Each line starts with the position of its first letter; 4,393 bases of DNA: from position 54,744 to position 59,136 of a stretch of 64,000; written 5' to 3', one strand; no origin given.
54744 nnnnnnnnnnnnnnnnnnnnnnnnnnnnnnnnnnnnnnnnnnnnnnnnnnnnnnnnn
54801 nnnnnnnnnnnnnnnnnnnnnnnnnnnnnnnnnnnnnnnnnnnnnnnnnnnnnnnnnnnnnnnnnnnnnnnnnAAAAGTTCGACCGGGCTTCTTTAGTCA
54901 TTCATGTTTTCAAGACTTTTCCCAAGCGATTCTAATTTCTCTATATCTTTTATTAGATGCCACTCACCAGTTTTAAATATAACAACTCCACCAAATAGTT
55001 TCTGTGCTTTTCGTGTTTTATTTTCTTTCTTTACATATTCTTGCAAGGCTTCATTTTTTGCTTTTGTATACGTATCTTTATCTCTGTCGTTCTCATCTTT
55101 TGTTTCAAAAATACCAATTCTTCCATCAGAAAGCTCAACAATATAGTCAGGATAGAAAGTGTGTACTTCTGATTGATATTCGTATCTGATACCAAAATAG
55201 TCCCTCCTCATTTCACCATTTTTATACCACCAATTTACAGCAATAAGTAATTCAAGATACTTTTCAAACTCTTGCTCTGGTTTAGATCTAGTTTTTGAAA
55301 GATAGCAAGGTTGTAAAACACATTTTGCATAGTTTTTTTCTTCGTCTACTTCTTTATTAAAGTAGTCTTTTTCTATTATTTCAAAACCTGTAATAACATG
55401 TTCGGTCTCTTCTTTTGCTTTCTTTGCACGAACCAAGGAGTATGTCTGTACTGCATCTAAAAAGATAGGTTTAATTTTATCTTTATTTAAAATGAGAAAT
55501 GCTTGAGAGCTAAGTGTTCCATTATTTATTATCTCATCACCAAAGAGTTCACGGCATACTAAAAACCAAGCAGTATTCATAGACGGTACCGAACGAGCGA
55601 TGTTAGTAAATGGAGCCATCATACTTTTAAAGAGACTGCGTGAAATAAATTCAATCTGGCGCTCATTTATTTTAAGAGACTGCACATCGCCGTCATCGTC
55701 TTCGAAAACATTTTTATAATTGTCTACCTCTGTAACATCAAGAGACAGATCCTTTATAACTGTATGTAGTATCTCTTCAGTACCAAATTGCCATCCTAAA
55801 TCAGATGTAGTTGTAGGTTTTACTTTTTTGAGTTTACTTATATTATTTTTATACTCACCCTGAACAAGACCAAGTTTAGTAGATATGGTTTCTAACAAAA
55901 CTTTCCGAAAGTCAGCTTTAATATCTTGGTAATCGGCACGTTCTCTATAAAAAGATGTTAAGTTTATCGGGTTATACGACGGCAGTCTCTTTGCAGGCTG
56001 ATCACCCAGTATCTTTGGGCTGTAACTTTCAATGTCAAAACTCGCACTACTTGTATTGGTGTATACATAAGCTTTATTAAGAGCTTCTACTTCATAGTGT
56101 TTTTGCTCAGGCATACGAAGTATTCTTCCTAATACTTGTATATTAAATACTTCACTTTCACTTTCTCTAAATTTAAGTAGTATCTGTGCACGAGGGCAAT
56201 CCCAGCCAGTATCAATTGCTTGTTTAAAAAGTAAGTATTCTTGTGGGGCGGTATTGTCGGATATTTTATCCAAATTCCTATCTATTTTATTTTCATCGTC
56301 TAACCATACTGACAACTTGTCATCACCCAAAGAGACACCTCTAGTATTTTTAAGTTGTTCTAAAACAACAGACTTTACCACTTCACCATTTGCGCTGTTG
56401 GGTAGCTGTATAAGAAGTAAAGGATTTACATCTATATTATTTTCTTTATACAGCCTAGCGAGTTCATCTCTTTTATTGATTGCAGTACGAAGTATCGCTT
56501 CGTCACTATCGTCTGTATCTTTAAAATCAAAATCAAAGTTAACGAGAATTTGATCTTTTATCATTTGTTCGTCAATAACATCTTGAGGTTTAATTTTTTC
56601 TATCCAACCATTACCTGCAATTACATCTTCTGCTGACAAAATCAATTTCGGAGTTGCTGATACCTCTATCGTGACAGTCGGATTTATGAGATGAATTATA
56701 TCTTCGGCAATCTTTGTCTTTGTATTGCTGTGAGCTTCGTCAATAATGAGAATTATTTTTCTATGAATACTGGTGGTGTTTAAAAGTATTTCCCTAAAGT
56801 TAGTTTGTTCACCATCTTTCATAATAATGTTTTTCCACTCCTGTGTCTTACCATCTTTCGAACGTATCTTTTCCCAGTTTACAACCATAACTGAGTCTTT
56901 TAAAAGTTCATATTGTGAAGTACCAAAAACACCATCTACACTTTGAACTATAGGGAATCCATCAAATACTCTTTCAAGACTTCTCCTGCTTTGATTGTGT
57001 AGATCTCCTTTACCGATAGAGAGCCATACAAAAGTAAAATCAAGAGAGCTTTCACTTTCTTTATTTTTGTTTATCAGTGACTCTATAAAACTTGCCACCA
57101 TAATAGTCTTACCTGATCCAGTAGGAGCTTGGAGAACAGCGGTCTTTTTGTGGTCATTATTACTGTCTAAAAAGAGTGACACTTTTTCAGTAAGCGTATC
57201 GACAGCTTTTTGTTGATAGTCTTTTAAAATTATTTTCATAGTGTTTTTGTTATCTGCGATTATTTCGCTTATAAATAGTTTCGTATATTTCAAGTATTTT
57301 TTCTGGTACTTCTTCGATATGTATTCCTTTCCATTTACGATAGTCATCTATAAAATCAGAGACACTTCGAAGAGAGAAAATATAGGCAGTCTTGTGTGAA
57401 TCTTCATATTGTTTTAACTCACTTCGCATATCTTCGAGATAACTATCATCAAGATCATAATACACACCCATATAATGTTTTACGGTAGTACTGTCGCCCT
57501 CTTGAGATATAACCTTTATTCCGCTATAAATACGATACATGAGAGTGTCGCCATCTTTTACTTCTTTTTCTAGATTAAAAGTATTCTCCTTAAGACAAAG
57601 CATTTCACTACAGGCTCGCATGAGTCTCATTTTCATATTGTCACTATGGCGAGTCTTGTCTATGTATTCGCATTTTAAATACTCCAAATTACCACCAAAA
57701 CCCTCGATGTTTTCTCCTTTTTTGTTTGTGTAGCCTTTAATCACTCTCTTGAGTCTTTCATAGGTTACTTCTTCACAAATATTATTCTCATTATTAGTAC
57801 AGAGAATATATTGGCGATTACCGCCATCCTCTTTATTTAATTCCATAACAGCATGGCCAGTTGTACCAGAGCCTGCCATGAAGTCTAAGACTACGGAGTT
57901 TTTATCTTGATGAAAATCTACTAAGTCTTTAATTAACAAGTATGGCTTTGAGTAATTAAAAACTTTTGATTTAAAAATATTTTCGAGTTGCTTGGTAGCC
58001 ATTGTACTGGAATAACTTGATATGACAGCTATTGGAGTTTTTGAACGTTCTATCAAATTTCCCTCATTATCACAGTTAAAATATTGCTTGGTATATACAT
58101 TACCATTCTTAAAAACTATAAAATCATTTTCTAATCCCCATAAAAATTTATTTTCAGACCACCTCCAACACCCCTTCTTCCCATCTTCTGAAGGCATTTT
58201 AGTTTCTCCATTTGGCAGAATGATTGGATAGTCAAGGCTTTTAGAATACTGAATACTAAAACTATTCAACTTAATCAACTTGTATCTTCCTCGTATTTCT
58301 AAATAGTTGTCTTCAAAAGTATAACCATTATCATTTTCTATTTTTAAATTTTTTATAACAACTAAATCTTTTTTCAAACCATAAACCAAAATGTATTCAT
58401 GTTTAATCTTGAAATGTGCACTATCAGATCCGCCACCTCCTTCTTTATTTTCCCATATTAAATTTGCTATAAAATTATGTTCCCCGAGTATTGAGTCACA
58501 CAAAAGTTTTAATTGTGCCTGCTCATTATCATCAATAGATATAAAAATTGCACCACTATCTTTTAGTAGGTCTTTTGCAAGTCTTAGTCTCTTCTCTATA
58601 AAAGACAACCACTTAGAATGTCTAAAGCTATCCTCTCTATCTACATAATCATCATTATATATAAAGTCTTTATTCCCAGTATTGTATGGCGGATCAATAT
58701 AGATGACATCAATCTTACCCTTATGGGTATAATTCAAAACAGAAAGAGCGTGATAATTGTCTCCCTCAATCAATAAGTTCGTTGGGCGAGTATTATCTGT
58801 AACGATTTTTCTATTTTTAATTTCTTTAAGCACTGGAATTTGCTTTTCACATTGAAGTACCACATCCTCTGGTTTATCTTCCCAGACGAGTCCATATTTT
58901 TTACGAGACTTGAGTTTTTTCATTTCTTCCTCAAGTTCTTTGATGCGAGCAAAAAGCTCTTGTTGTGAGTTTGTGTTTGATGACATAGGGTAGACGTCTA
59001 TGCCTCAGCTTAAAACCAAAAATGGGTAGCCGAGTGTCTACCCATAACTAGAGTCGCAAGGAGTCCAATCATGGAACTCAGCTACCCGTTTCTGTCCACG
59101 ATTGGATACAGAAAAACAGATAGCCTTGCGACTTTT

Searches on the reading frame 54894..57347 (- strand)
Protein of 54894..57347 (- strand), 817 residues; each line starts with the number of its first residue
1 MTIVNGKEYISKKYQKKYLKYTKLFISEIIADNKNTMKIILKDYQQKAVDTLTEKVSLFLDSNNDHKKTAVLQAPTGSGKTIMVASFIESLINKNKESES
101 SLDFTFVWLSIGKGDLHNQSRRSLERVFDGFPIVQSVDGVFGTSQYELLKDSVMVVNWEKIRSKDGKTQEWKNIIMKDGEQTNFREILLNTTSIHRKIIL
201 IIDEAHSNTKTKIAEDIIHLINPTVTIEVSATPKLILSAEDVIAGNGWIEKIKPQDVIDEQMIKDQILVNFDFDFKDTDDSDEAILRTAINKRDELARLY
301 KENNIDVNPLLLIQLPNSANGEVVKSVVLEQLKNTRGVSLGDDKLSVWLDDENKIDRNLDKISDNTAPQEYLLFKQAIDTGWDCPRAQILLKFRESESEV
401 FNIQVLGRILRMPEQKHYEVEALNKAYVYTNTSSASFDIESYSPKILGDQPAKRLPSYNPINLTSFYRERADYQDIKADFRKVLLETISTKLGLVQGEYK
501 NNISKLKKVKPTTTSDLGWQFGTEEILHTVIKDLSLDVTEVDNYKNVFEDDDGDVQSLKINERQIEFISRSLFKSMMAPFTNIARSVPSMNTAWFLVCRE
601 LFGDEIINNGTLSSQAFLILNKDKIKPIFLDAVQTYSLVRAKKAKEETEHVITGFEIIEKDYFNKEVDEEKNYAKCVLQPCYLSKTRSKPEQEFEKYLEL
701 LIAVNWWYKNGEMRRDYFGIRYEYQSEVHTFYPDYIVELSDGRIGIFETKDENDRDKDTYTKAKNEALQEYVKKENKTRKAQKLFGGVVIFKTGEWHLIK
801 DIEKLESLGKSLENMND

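Call 17: search_protein_families(library=pfam, proteins=[window:54894-57347:-], max_evalue=0.01)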
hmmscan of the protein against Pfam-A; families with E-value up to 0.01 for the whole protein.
window:54894-57347:- (817 aa): 6 families
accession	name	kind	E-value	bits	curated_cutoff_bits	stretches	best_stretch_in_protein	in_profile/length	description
PF04851.21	ResIII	-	7.7e-18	65.4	22.5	1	39-234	2-163/164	Type III restriction enzyme, res subunit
PF00270.35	DEAD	-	6.6e-06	26.4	26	1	44-234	3-161/167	DEAD/DEAH box helicase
PF18766.7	SWI2_SNF2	-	2.6e-05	24.4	26.7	1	44-234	1-156/221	SWI2/SNF2 ATPase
PF25199.1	nSTAND_NTPase5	-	0.002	18.4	34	0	49-92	25-66/145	Novel STAND NTPase 5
PF13401.12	AAA_22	-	0.0028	18.4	27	0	66-229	4-112/130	AAA domain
PF24883.2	NPHP3_N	-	0.0092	16.6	24.8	0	63-97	18-52/164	Nephrocystin 3, N-terminal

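Call 18: search_protein_families(library=phrogs, proteins=[window:54894-57347:-], max_evalue=0.001)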
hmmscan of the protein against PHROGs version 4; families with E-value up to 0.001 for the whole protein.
window:54894-57347:- (817 aa): 2 families
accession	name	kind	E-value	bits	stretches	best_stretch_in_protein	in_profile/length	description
phrog_16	-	DNA, RNA and nucleotide metabolism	9.1e-19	68.2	1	32-431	264-598/986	DNA helicase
phrog_32711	-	unknown function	9.7e-06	24.8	0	369-427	396-454/956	-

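Call 86: search_protein_families(library=padloc, proteins=[window:54894-57347:-], max_evalue=0.001)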
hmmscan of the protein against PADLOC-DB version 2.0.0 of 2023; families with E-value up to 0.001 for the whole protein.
window:54894-57347:- (817 aa): 4 families
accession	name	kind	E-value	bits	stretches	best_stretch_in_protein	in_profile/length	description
PDLC03650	REase_III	-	1.5e-24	84.5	1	188-430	217-439/898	Type III restriction enzyme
PDLC03653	REase_III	-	3e-15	53.4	1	185-431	249-488/883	Type III restriction enzyme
PDLC03652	REase_III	-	4.4e-13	46.2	1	65-431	21-409/809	Type III restriction enzyme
PDLC03648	REase_III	-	8.6e-07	25.4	0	369-427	311-369/871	Type III restriction enzyme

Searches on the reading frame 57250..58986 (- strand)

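Call 17: search_protein_families(library=pfam, proteins=[window:57250-58986:-], max_evalue=0.01)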
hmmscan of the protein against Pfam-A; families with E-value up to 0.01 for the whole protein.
window:57250-58986:- (578 aa): 2 families
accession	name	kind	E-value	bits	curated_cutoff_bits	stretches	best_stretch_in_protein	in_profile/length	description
PF01555.25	N6_N4_Mtase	-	3.6e-38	132.2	26.7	1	92-399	1-212/221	DNA methylase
PF03602.21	Cons_hypoth95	-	0.00025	21.2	24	0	74-105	97-127/182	Conserved hypothetical protein 95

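Call 18: search_protein_families(library=phrogs, proteins=[window:57250-58986:-], max_evalue=0.001)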
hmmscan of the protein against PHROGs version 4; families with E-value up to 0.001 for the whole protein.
window:57250-58986:- (578 aa): 5 families
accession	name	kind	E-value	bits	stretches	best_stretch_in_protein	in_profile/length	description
phrog_67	-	other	5.2e-34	119.4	1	11-421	60-352/743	DNA methyltransferase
phrog_26713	-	other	9.6e-13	48.9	1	70-114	6-50/74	methyltransferase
phrog_498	-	other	5.6e-06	26.2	1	74-380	205-396/633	DNA methyltransferase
phrog_3008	-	other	3.6e-05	24.2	1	333-385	140-192/244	DNA methyltransferase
phrog_18293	-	other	8.1e-05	23.6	1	342-385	45-88/119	methyltransferase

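Call 86: search_protein_families(library=padloc, proteins=[window:57250-58986:-], max_evalue=0.001)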
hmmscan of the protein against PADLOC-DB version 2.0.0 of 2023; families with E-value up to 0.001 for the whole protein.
window:57250-58986:- (578 aa): 31 families (the best 25 are shown)
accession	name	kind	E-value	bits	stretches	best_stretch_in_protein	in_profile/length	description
PDLC03642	MTase_III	-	2.9e-104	347.6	1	13-466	30-455/528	Type III methyltransferase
PDLC03634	MTase_III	-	1.5e-95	319.4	2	123-410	170-456/621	Type III methyltransferase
PDLC03641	MTase_III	-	3.1e-83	278.5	2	120-422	178-470/657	Type III methyltransferase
PDLC03644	MTase_III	-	1e-79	266.7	1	58-438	27-420/542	Type III methyltransferase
PDLC03639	MTase_III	-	2.4e-75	252.1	2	16-267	33-280/639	Type III methyltransferase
PDLC03640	MTase_III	-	6.4e-63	211.1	2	69-209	43-203/654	Type III methyltransferase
PDLC03637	MTase_III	-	7.1e-53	178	1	20-408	74-463/513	Type III methyltransferase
PDLC03635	MTase_III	-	5.1e-51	172.2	1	57-429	206-589/708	Type III methyltransferase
PDLC03645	MTase_III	-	1.9e-50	169.7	2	59-214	129-283/709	Type III methyltransferase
PDLC03636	MTase_III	-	9.1e-46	154.8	1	57-419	34-412/575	Type III methyltransferase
PDLC03646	MTase_III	-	3.9e-40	135.6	2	68-211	470-603/1057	Type III methyltransferase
PDLC03278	MTase_II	-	7.5e-39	132.3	2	79-207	8-124/390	Type II methyltransferase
PDLC03638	MTase_III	-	2.4e-38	130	1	70-418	381-683/816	Type III methyltransferase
PDLC03643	MTase_III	-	1.6e-27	94.8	1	132-400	3-268/465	Type III methyltransferase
PDLC03354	MTase_II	-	2.4e-26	90.7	1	53-218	39-220/425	Type II methyltransferase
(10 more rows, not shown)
